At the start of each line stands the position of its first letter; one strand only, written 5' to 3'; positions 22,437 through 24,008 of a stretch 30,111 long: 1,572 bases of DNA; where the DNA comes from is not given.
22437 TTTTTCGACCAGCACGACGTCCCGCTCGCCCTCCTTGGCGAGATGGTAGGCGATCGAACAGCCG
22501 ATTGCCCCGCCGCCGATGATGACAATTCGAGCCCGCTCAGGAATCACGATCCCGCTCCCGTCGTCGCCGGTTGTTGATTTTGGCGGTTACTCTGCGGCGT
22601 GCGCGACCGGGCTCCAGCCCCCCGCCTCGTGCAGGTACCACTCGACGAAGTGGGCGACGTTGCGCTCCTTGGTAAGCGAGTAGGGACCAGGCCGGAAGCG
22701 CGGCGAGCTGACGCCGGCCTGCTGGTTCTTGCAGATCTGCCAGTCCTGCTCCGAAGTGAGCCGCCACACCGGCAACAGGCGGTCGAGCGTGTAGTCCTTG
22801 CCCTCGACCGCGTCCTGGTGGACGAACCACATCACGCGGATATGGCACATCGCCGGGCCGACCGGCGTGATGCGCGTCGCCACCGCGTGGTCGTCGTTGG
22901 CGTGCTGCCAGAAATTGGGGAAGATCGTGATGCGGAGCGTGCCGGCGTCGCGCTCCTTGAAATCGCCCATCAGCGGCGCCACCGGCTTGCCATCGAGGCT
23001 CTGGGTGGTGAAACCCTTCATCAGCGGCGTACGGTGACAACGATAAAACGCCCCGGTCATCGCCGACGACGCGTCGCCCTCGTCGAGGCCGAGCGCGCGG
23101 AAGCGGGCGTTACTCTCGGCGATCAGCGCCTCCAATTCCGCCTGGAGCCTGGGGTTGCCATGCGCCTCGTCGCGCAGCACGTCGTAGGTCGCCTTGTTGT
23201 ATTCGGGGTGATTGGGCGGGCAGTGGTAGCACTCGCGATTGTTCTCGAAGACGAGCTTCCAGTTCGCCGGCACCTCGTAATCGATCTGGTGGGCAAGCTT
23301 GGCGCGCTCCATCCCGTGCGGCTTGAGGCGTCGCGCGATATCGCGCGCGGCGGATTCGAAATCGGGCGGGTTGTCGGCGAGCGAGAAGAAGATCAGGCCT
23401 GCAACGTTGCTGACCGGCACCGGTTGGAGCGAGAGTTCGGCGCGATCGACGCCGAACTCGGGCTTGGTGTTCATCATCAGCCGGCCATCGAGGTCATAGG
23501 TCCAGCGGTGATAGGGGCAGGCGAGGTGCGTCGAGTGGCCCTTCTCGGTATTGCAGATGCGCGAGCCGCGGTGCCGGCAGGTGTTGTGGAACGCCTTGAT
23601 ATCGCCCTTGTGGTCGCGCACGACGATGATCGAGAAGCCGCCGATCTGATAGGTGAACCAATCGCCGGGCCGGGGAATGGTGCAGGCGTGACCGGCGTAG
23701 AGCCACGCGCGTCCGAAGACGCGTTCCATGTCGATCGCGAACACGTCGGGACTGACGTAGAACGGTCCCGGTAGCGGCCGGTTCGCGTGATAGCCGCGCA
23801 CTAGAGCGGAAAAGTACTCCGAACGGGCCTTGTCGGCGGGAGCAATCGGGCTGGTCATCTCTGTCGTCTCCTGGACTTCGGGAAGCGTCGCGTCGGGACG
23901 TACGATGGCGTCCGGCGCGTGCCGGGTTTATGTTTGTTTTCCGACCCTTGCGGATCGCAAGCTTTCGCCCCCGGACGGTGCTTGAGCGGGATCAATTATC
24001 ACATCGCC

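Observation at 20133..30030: Candidate undescribed pathway: stepwise N-demethylation of a methylated aminophosphonate or phosphocholine-like compound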

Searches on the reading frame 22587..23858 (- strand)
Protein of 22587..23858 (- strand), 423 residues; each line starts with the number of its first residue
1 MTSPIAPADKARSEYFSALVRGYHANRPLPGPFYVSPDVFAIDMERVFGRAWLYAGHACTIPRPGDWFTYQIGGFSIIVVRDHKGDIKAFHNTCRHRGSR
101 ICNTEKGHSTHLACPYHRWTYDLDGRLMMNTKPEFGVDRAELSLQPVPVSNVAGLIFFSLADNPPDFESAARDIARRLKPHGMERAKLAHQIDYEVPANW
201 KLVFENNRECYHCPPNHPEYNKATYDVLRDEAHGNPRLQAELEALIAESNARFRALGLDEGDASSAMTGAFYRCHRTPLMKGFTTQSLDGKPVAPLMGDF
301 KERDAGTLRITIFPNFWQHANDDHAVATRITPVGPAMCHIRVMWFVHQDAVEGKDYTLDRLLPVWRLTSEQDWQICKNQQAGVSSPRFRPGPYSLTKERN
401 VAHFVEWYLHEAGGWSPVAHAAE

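Call 3: search_protein_families(library=pfam, proteins=[window:22587-23858:-])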
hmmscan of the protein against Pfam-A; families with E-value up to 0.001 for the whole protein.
window:22587-23858:- (423 aa): 2 families
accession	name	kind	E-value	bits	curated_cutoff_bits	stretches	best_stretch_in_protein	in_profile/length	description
PF00848.25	Ring_hydroxyl_A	-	4.4e-35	121.9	24.9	1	184-409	2-203/208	Ring hydroxylating alpha subunit (catalytic domain)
PF00355.32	Rieske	-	6.1e-17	61.8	20.3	1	52-128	2-76/88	Rieske [2Fe-2S] domain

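Call 4: search_protein_families(library=ncbifam, proteins=[window:22587-23858:-])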
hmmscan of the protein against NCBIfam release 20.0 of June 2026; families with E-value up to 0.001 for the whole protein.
window:22587-23858:- (423 aa): 6 families
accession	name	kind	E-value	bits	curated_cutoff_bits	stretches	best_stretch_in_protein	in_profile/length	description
NF058607.1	GlBtMonoOxGbcA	equivalog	7.6e-116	387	670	1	18-409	22-409/420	glycine betaine monooxygenase oxygenase subunit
NF042946.1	3PPDioc_HcaE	equivalog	2.2e-33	115.9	830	1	33-216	20-213/450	3-phenylpropionate/cinnamic acid dioxygenase subunit alpha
TIGR03228.1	anthran_1_2_A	equivalog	4.6e-29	101.4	671.9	1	34-222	21-218/438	anthranilate 1,2-dioxygenase large subunit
TIGR03229.1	benzo_1_2_benA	equivalog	2.1e-25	89.5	780.95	1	34-225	21-223/433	benzoate 1,2-dioxygenase large subunit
NF041684.1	ant_diox_AndAc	equivalog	1.1e-22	80.2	750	1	33-230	27-233/418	anthranilate 1,2-dioxygenase large subunit AndAc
NF052579.1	BetMthstMoxSdmAMthl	equivalog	2.4e-06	26.8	600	1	76-162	41-128/351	4beta-methylsterol monooxygenase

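Call 13: find_homologous_proteins(query=window:22587-23858:-)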
Query window:22587-23858:- (423 aa): 4086 proteins with E <= 0.001 among 7519 candidates; the best 120 are listed.
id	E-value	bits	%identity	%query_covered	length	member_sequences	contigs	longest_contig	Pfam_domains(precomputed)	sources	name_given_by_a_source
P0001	6.4e-272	920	90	100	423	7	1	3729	PF00355.33,PF00848.26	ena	-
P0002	1.7e-208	711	68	100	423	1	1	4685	PF00355.33,PF00848.26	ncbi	-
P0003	6.6e-205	699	67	100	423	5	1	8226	PF00355.33,PF00848.26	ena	-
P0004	5.5e-204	696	69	97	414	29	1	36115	PF00355.33,PF00848.26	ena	-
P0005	1.8e-201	688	70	94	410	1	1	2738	PF00355.33,PF00848.26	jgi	jgi:glycine betaine catabolism A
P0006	7.4e-201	686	69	95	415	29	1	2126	PF00355.33,PF00848.26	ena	-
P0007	1.9e-200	685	70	94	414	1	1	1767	PF00355.33,PF00848.26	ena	-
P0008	2.2e-200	684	71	94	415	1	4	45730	PF00355.33,PF00848.26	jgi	jgi:Rieske 2Fe-2S family protein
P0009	3.4e-199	680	68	97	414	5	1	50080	PF00355.33,PF00848.26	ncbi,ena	-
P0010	9.5e-199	679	69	94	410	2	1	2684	PF00355.33,PF00848.26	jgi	jgi:phenylpropionate dioxygenase-like ring-hydroxylating dioxygenase large terminal subunit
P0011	3.2e-198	677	67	97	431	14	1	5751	PF00355.33,PF00848.26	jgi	jgi:phenylpropionate dioxygenase-like ring-hydroxylating dioxygenase large terminal subunit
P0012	3.6e-198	677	67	98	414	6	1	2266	PF00355.33,PF00848.26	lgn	-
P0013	7.7e-197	673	67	97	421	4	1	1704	PF00355.33,PF00848.26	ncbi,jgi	jgi:phenylpropionate dioxygenase-like ring-hydroxylating dioxygenase large terminal subunit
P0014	3.5e-196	671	66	98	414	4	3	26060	PF00355.33,PF00848.26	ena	-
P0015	2.4e-195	668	66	97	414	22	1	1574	PF00355.33,PF00848.26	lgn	-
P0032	2.5e-181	622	65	94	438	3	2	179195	PF00355.33,PF00848.26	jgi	jgi:glycine betaine catabolism A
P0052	1.0e-176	606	62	94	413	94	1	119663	PF00355.33,PF00848.26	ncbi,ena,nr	ncbi:MAG: aromatic ring-hydroxylating dioxygenase subunit alpha [Rhodospirillaceae bacterium]|nr:aro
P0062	2.1e-175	602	60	95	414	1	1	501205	PF00355.33,PF00848.26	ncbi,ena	-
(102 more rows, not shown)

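Call 14: find_encoding_contigs(protein=P0004, flank=10000, max_places=2)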
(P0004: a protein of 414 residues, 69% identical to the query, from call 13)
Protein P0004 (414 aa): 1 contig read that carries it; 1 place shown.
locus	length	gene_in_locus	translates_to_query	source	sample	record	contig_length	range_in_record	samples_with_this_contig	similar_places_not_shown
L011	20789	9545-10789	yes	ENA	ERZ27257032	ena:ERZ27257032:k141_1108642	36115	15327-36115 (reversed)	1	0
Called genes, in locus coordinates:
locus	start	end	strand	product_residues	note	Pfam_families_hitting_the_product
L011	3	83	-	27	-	?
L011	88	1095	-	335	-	PF24827:AstE_AspA_cat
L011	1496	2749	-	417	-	PF00496:SBP_bac_5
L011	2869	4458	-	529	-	PF00496:SBP_bac_5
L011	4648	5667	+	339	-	PF01244:Peptidase_M19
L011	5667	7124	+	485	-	PF00144:Beta-lactamase, PF11954:DUF3471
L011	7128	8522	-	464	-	PF01546:Peptidase_M20, PF07687:M20_dimer (weak)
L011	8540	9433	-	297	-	PF00126:HTH_1, PF03466:LysR_substrate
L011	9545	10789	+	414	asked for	PF00355:Rieske, PF00848:Ring_hydroxyl_A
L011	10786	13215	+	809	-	PF01266:DAO, PF16350:FAO_M, PF01571:GCV_T, PF08669:GCV_T_C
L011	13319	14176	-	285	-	PF04909:Amidohydro_2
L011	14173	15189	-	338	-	PF00248:Aldo_ket_red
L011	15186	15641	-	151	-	PF05025:RbsD_FucU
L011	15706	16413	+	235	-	PF00392:GntR (weak), PF07729:FCD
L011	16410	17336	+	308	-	PF00701:DHDPS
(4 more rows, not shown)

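Call 15: find_encoding_contigs(protein=P0009, flank=10000, max_places=2)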
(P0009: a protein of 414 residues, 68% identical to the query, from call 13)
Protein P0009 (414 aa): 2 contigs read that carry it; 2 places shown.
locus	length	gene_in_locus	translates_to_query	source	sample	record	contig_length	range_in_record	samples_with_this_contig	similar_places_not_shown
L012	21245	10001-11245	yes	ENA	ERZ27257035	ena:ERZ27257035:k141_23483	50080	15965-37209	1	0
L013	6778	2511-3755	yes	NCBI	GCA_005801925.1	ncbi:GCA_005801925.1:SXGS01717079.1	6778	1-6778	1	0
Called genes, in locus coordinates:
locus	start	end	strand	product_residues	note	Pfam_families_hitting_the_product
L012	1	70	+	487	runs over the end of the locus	PF07364:DUF1485, PF07171:MlrC_C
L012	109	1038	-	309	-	PF03069:FmdA_AmdA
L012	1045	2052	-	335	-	PF24827:AstE_AspA_cat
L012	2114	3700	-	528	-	PF00496:SBP_bac_5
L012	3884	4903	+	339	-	PF01244:Peptidase_M19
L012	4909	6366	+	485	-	PF00144:Beta-lactamase, PF11954:DUF3471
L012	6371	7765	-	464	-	PF01546:Peptidase_M20, PF07687:M20_dimer (weak)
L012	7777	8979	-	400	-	PF00534:Glycos_transf_1 (weak), PF13692:Glyco_trans_1_4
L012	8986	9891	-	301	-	PF00126:HTH_1, PF03466:LysR_substrate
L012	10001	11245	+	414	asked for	PF00355:Rieske, PF00848:Ring_hydroxyl_A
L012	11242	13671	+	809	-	PF01266:DAO, PF16350:FAO_M, PF01571:GCV_T, PF08669:GCV_T_C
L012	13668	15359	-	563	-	PF00999:Na_H_Exchanger, PF02254:TrkA_N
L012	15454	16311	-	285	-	PF04909:Amidohydro_2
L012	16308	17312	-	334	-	PF00248:Aldo_ket_red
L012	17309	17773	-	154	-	PF05025:RbsD_FucU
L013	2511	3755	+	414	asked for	PF00355:Rieske, PF00848:Ring_hydroxyl_A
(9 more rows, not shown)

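Call 16: find_encoding_contigs(protein=P0008, flank=10000, max_places=2)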
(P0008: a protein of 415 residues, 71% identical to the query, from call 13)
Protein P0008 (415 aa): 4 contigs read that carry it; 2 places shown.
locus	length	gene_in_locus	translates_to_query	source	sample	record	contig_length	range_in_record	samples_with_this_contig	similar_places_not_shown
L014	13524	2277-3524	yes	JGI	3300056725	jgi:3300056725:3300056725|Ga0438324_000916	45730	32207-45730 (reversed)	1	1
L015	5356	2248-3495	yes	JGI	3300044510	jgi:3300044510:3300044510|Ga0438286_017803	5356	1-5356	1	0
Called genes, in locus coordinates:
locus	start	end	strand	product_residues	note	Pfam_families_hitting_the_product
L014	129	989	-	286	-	PF01738:DLH (faint), PF00561:Abhydrolase_1, PF12146:Hydrolase_4, PF12697:Abhydrolase_6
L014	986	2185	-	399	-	PF05977:MFS_3 (faint), PF07690:MFS_1, PF12832:MFS_1_like (weak), PF00083:Sugar_tr, PF07690:MFS_1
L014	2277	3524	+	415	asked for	PF00355:Rieske, PF00848:Ring_hydroxyl_A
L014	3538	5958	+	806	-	PF00070:Pyr_redox (faint), PF01266:DAO, PF01494:FAD_binding_3 (faint), PF07992:Pyr_redox_2 (faint), PF13738:Pyr_redox_3 (faint), PF16350:FAO_M, PF01571:GCV_T, PF08669:GCV_T_C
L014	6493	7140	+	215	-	-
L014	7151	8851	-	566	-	PF00528:BPD_transp_1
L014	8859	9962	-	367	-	PF02463:SMC_N (faint), PF00005:ABC_tran, PF09818:ABC_ATPase (faint), PF13304:AAA_21 (faint), PF08402:TOBE_2 (weak)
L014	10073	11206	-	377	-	PF13531:SBP_bac_11, PF01547:SBP_bac_1, PF13416:SBP_bac_8, PF13343:SBP_bac_6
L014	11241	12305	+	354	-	PF02608:Bmp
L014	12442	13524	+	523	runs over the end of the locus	PF00005:ABC_tran, PF13304:AAA_21 (faint), PF00005:ABC_tran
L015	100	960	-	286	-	PF01738:DLH (faint), PF00561:Abhydrolase_1, PF12146:Hydrolase_4, PF12697:Abhydrolase_6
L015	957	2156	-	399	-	PF05977:MFS_3 (faint), PF07690:MFS_1, PF12832:MFS_1_like (weak), PF00083:Sugar_tr, PF07690:MFS_1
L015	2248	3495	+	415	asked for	PF00355:Rieske, PF00848:Ring_hydroxyl_A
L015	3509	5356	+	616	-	?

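Call 18: search_solved_structures(query=window:22587-23858:-, max_evalue=1e-10)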
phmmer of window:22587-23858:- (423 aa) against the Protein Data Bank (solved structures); distinct sequences matched with E-value up to 1e-10: 29.
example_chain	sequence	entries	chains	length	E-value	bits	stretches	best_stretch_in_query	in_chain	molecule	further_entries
3n0q_A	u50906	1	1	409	8.9e-94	318.1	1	17-411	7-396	Putative aromatic-ring hydroxylating dioxygenase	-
3vca_A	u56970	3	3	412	9.7e-93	314.7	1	29-409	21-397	Ring-hydroxylating dioxygenase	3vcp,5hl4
4qup_A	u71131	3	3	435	1.2e-92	314.4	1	29-409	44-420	Monoxygenase; demethylase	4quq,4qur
6y8j_A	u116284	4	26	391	8.4e-37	130.3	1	29-223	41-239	Carnitine monooxygenase oxygenase subunit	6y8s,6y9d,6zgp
6y9c_A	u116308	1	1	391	1.5e-35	126.2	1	29-223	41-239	Carnitine monooxygenase oxygenase subunit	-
8k0a_A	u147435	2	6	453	4e-29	105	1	32-179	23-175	3-phenylpropionate/cinnamic acid dioxygenase subunit alpha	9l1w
2b1x_A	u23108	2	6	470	3.5e-28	101.9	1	25-217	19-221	naphthalene dioxygenase large subunit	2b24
3en1_A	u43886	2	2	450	8.4e-28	100.6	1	22-213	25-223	Benzene 1,2-dioxygenase subunit alpha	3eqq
1uli_A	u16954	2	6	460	4.8e-27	98.2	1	33-213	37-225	biphenyl dioxygenase large subunit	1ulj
9vdb_A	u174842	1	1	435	6.9e-27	97.6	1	33-171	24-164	Ring hydroxylating dioxygenase, alpha subunit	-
7yls_B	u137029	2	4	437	2.4e-26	95.8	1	32-276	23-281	Rieske (2Fe-2S) domain protein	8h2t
9o71_A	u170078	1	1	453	3.6e-26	95.3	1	32-276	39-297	Phenylpropionate dioxygenase-like ring-hydroxylating dioxygenase large terminal subunit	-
2xsh_A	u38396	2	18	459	6.3e-26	94.5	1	32-212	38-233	BIPHENYL DIOXYGENASE SUBUNIT ALPHA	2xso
2yfi_A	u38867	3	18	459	6.3e-26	94.5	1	32-212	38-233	BIPHENYL DIOXYGENASE SUBUNIT ALPHA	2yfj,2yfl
2xr8_A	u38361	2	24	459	6.3e-26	94.5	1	32-212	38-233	BIPHENYL DIOXYGENASE SUBUNIT ALPHA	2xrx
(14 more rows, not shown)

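Call 27: search_protein_families(library=pfam, proteins=[L014:6493-7140:+])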
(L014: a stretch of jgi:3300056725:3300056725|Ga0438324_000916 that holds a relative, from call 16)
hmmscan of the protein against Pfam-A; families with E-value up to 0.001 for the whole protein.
L014:6493-7140:+ (215 aa): 0 families

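Call 79: find_encoding_contigs(protein=P0052, flank=10000, max_places=1)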
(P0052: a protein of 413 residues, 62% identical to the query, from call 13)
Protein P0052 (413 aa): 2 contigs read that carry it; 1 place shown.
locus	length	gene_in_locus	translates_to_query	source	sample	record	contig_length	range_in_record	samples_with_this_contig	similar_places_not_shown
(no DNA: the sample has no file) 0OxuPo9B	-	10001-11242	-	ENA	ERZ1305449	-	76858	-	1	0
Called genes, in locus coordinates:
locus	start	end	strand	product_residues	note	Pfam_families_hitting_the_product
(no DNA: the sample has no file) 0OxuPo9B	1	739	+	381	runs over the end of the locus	PF00465:Fe-ADH, PF13685:Fe-ADH_2 (faint), PF25137:ADH_Fe_C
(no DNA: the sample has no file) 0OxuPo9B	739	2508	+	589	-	PF00743:FMO-like, PF07992:Pyr_redox_2, PF13738:Pyr_redox_3 (weak)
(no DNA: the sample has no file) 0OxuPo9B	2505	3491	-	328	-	PF00491:Arginase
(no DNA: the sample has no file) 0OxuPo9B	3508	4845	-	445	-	PF00202:Aminotran_3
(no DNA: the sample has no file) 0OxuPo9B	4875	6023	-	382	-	PF01266:DAO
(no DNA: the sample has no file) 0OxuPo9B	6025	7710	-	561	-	PF00528:BPD_transp_1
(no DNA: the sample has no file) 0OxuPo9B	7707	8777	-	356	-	PF00005:ABC_tran, PF02463:SMC_N (faint), PF13304:AAA_21 (weak), PF08402:TOBE_2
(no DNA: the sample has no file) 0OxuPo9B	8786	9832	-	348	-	PF01547:SBP_bac_1, PF13416:SBP_bac_8, PF13531:SBP_bac_11, PF13343:SBP_bac_6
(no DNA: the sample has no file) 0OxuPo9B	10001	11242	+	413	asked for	PF00355:Rieske, PF00848:Ring_hydroxyl_A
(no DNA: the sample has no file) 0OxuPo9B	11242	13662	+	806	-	PF01266:DAO, PF07992:Pyr_redox_2 (faint), PF16350:FAO_M, PF01571:GCV_T, PF08669:GCV_T_C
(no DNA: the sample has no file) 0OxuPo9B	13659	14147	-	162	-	PF01047:MarR (weak), PF12802:MarR_2, PF13412:HTH_24 (weak)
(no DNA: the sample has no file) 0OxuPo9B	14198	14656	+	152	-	PF07366:SnoaL, PF12680:SnoaL_2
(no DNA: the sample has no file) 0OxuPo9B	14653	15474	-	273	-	PF13714:PEP_mutase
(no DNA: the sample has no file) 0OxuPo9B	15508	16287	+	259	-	PF01557:FAA_hydrolase (weak)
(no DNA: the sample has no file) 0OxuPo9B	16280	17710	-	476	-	PF01266:DAO (faint), PF01946:Thi4 (faint), PF07992:Pyr_redox_2 (faint), PF13450:NAD_binding_8, PF13454:NAD_binding_9 (faint), PF13738:Pyr_redox_3, PF00743:FMO-like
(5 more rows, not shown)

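Call 80: find_encoding_contigs(protein=P0032, flank=10000, max_places=1)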
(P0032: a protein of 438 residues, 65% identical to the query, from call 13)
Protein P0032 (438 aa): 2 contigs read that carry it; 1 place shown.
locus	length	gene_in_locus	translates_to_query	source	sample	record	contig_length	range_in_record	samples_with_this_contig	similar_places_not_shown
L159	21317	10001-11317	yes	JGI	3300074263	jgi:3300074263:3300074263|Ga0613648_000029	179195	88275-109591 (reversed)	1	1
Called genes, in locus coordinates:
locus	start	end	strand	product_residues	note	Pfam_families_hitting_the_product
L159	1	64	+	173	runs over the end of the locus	PF02566:OsmC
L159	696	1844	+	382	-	PF01546:Peptidase_M20, PF07687:M20_dimer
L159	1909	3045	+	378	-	PF01734:Patatin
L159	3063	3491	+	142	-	-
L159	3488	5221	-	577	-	PF00528:BPD_transp_1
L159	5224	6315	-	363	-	PF02463:SMC_N (faint), PF00005:ABC_tran, PF13304:AAA_21 (faint), PF08402:TOBE_2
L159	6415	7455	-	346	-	PF01547:SBP_bac_1, PF13531:SBP_bac_11, PF13416:SBP_bac_8, PF13343:SBP_bac_6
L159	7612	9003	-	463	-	PF00202:Aminotran_3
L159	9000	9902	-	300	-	PF00126:HTH_1, PF03466:LysR_substrate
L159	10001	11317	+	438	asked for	PF00355:Rieske, PF00848:Ring_hydroxyl_A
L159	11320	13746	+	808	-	PF01266:DAO, PF07992:Pyr_redox_2 (faint), PF16350:FAO_M, PF01571:GCV_T, PF08669:GCV_T_C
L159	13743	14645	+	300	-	PF01633:Choline_kinase, PF01636:APH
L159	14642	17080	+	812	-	PF01266:DAO, PF07992:Pyr_redox_2 (faint), PF16350:FAO_M, PF01571:GCV_T, PF08669:GCV_T_C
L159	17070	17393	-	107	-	PF05016:ParE_toxin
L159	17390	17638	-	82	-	PF03693:ParD_antitoxin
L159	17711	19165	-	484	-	PF00171:Aldedh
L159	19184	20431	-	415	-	PF01663:Phosphodiest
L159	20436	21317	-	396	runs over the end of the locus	PF00266:Aminotran_5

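Call 81: find_encoding_contigs(protein=P0062, flank=10000, max_places=1)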
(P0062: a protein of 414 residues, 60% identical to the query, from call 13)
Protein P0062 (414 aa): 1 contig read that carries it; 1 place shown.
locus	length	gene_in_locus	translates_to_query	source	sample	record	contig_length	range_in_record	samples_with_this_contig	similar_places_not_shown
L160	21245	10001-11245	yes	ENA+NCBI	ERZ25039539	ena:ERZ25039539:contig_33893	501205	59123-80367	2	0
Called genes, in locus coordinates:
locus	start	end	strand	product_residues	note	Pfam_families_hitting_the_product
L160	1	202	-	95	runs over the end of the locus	PF00528:BPD_transp_1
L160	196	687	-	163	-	PF00528:BPD_transp_1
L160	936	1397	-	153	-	PF00528:BPD_transp_1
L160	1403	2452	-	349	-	PF00496:SBP_bac_5 (weak)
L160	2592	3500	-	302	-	PF00496:SBP_bac_5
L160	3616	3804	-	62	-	-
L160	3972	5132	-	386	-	PF04303:PrpF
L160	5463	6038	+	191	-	PF00072:Response_reg, PF00486:Trans_reg_C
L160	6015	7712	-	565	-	PF00528:BPD_transp_1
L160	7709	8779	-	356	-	PF00005:ABC_tran, PF02463:SMC_N (faint), PF09818:ABC_ATPase (faint), PF13304:AAA_21 (weak), PF17912:OB_MalK (faint), PF08402:TOBE_2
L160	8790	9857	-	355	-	PF13531:SBP_bac_11, PF01547:SBP_bac_1, PF13416:SBP_bac_8, PF13343:SBP_bac_6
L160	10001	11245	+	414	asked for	PF00355:Rieske, PF00848:Ring_hydroxyl_A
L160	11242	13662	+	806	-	PF01266:DAO, PF07992:Pyr_redox_2 (faint), PF13450:NAD_binding_8 (faint), PF16350:FAO_M, PF01571:GCV_T, PF08669:GCV_T_C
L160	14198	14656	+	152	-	PF07366:SnoaL, PF12680:SnoaL_2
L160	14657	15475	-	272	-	PF13714:PEP_mutase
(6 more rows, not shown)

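Call 82: search_protein_families(library=ncbifam, proteins=[L159:7612-9003:-, L159:6415-7455:-, L159:13743-14645:+, L159:17711-19165:-, L159:19184-20431:-, L159:3063-3491:+, L159:1909-3045:+], max_evalue=1e-20)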
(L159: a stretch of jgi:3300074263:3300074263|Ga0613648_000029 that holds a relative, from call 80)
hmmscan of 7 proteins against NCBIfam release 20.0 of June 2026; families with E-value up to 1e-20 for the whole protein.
L159:7612-9003:- (463 aa): 67 families (the best 25 are shown)
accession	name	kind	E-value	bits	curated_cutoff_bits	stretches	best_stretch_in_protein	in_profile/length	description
NF049939.1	HyAminethphonNHLyPbfA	equivalog_domain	1.3e-196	653.3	525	1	14-459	2-440/442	(R)-1-hydroxy-2-aminoethylphosphonate ammonia-lyase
NF004755.0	PRK06082.1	equivalog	2.5e-185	616.3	467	1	12-459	11-450/459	aspartate aminotransferase family protein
NF006228.0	PRK08360.1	equivalog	1.9e-90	303.7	608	1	59-458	27-424/443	aspartate aminotransferase family protein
NF005993.0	PRK08117.1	subfamily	2.4e-88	296.7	574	1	58-458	28-427/433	aspartate aminotransferase family protein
NF004426.0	PRK05769.1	equivalog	1.9e-87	293.9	552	1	31-459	13-438/441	acetyl ornithine aminotransferase family protein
NF005683.0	PRK07481.1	subfamily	4.1e-82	276.5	575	1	57-460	30-449/453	hypothetical protein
NF006368.0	PRK08593.1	equivalog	4.7e-82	276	570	1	36-460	7-431/448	aspartate aminotransferase family protein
NF045634.1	LeuMetRace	equivalog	8.8e-74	248.8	800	1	61-456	29-422/432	leucine/methionine racemase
NF004718.0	PRK06062.1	subfamily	9.6e-74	248.5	472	1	57-459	40-447/454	hypothetical protein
NF005685.0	PRK07483.1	equivalog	1.2e-72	245.2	485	1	56-458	13-435/444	aspartate aminotransferase family protein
NF005375.0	PRK06917.1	equivalog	4.8e-70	236.5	535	1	57-456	16-434/448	aspartate aminotransferase family protein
NF005102.0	PRK06541.1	equivalog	6.4e-70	235.9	574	1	44-458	22-453/460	aspartate aminotransferase family protein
TIGR00700.1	GABAtrnsam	equivalog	2.9e-68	230.4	506.65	1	46-459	6-419/420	4-aminobutyrate--2-oxoglutarate transaminase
TIGR00508.1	bioA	equivalog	3e-68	230.3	405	1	55-456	13-416/419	adenosylmethionine--8-amino-7-oxononanoate transaminase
NF002874.0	PRK03244.1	equivalog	4.4e-68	229.9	457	2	237-459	181-393/399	acetylornithine transaminase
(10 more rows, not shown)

L159:6415-7455:- (346 aa): 3 families
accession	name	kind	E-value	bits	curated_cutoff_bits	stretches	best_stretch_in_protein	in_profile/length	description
TIGR03261.1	phnS2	equivalog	3.9e-144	479.8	392.75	1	15-343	5-333/334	putative 2-aminoethylphosphonate ABC transporter substrate-binding protein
NF011620.1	PRK15046.1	equivalog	1.5e-28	99.5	310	1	13-308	6-301/334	2-aminoethylphosphonate ABC transporter substrate-binding protein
TIGR03227.1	PhnS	equivalog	8.9e-28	97.2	395.3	1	10-337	13-344/360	2-aminoethylphosphonate ABC transporter substrate-binding protein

L159:13743-14645:+ (300 aa): 1 family
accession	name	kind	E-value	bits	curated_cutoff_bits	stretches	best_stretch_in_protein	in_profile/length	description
NF041256.1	GntI_guanitoxin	equivalog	1e-40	139.8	357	1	9-282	3-277/282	guanitoxin biosynthesis pre-guanitoxin N-oxide kinase GntI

L159:17711-19165:- (484 aa): 38 families (the best 25 are shown)
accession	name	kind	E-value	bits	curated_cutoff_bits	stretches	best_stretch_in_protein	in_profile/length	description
TIGR03250.1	PhnAcAld_DH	equivalog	5.1e-247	820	635.65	1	10-482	1-472/472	phosphonoacetaldehyde dehydrogenase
NF040648.1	lactal_redase_Meth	equivalog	2.1e-133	445.7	650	1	17-477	3-459/463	lactaldehyde dehydrogenase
NF047626.1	SulfactDhSafD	equivalog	1.7e-112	376.8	700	1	29-477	4-451/454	sulfoacetaldehyde dehydrogenase SafD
TIGR01780.1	SSADH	subfamily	7.2e-96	321.8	646.35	1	30-475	1-447/448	succinate-semialdehyde dehydrogenase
NF006916.0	PRK09407.1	equivalog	4.5e-94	315.9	521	1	13-477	19-489/526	succinic semialdehyde dehydrogenase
TIGR01804.1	BADH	equivalog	1.2e-91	307.6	668.6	1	25-475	12-466/467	betaine-aldehyde dehydrogenase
NF009725.0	PRK13252.1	equivalog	3.4e-89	299.5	593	1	16-477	10-476/488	betaine-aldehyde dehydrogenase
NF042993.1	AlphKGSA_gudD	equivalog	4.9e-88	296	770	1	23-477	16-477/481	alpha-ketoglutaric semialdehyde dehydrogenase GucD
NF010000.0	PRK13473.1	subfamily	1.1e-87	294.7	615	1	15-476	5-468/475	aminobutyraldehyde dehydrogenase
NF002852.0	PRK03137.1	subfamily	8e-86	288.8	648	1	11-478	35-510/514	L-glutamate gamma-semialdehyde dehydrogenase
TIGR02299.1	HpaE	equivalog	1.8e-85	287.4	638.35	1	17-476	5-472/488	5-carboxymethyl-2-hydroxymuconate semialdehyde dehydrogenase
NF045735.1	PaDhStyDPseudo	equivalog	1.5e-84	284.5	850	1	17-476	7-477/483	phenylacetaldehyde dehydrogenase StyD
TIGR01237.1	D1pyr5carbox2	equivalog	8.8e-84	282.1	659.65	1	12-477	32-506/511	L-glutamate gamma-semialdehyde dehydrogenase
NF008415.0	PRK11241.1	equivalog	7.7e-83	278.8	828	1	17-465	15-465/482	NADP-dependent succinate-semialdehyde dehydrogenase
NF052305.1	DioxValDhHalo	equivalog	8.9e-83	278.8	750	1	22-477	16-478/483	2,5-dioxovalerate dehydrogenase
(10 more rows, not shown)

L159:19184-20431:- (415 aa): 1 family
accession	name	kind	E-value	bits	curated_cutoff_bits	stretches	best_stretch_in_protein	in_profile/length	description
TIGR02335.1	hydr_PhnA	equivalog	2.2e-174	580.3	407.55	1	9-414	1-407/408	phosphonoacetate hydrolase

L159:3063-3491:+ (142 aa): 0 families

L159:1909-3045:+ (378 aa): 2 families
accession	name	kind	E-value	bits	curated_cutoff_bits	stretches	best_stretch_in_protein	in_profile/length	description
NF041079.1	CBASS_lipase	equivalog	3.1e-31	108.8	200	1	2-251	4-224/317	CBASS cGAMP-activated phospholipase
NF053870.1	DS2_1_antiphage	equivalog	6e-24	84.9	400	1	1-238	2-210/299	anti-phage phospholipase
